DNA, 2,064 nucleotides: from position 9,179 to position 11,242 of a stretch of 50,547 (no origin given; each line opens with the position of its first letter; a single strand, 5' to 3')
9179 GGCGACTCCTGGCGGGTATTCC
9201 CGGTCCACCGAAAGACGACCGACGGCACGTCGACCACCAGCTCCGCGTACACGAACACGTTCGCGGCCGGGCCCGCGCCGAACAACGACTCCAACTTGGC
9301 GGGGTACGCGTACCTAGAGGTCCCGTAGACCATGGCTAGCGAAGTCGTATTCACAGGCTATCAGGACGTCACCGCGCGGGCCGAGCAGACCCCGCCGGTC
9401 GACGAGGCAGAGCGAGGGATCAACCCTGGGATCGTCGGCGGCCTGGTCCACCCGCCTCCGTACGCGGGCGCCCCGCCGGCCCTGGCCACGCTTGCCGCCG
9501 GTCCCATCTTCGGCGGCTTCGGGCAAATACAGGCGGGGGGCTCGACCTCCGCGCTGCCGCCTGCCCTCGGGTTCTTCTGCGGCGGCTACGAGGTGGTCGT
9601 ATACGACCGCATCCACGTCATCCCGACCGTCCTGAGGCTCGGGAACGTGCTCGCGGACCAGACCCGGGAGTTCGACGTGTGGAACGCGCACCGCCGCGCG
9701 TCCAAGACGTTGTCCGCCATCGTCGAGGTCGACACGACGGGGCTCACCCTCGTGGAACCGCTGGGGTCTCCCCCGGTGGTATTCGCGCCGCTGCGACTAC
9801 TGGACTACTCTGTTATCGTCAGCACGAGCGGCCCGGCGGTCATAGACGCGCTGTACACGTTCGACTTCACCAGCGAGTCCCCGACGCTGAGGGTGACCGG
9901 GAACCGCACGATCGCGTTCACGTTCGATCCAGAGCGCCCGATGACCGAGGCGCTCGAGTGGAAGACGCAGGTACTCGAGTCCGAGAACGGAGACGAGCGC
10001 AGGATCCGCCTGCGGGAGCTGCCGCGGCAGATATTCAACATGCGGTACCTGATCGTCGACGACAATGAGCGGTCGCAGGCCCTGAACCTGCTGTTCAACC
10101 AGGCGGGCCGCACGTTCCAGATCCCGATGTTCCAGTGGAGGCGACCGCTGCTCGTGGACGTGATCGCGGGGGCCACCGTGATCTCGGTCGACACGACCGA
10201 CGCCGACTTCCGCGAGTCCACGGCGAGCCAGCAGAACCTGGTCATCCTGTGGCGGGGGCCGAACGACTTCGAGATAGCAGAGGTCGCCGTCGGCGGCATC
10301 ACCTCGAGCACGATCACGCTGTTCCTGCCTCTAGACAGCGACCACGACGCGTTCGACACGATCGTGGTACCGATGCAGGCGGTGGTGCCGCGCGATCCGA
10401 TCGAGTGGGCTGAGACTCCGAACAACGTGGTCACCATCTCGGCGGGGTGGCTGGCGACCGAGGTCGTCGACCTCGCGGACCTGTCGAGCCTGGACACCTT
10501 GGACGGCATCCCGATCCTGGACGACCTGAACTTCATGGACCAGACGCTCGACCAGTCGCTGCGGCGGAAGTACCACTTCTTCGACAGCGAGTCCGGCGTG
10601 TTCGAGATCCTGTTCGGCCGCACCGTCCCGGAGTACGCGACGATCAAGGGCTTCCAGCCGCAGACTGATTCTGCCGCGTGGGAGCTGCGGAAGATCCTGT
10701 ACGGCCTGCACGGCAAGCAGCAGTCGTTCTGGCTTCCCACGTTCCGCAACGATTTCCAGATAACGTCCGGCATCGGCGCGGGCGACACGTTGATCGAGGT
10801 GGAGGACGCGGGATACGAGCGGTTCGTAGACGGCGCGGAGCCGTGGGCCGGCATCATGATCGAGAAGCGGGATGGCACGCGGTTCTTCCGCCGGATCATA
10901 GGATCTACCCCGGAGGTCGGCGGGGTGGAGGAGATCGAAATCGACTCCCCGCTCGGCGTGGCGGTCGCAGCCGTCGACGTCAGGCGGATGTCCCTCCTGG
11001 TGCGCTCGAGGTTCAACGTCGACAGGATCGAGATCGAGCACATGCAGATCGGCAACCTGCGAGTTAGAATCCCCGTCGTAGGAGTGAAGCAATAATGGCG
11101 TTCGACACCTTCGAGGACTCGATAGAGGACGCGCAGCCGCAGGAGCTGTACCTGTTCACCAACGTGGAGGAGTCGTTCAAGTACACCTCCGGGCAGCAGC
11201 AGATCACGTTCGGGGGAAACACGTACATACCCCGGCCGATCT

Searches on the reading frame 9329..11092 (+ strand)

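Call 15: search_protein_families(library=phrogs, proteins=[window:9329-11092:+], max_evalue=0.00001)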
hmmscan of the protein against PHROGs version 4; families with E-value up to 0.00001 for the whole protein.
window:9329-11092:+ (588 aa): 2 families
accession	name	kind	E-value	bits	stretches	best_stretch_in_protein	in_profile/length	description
phrog_1082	-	tail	4e-134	449.7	1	51-587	366-895/1061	tail assembly protein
phrog_37552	-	tail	2.9e-16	60.8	1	409-581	13-181/189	tail protein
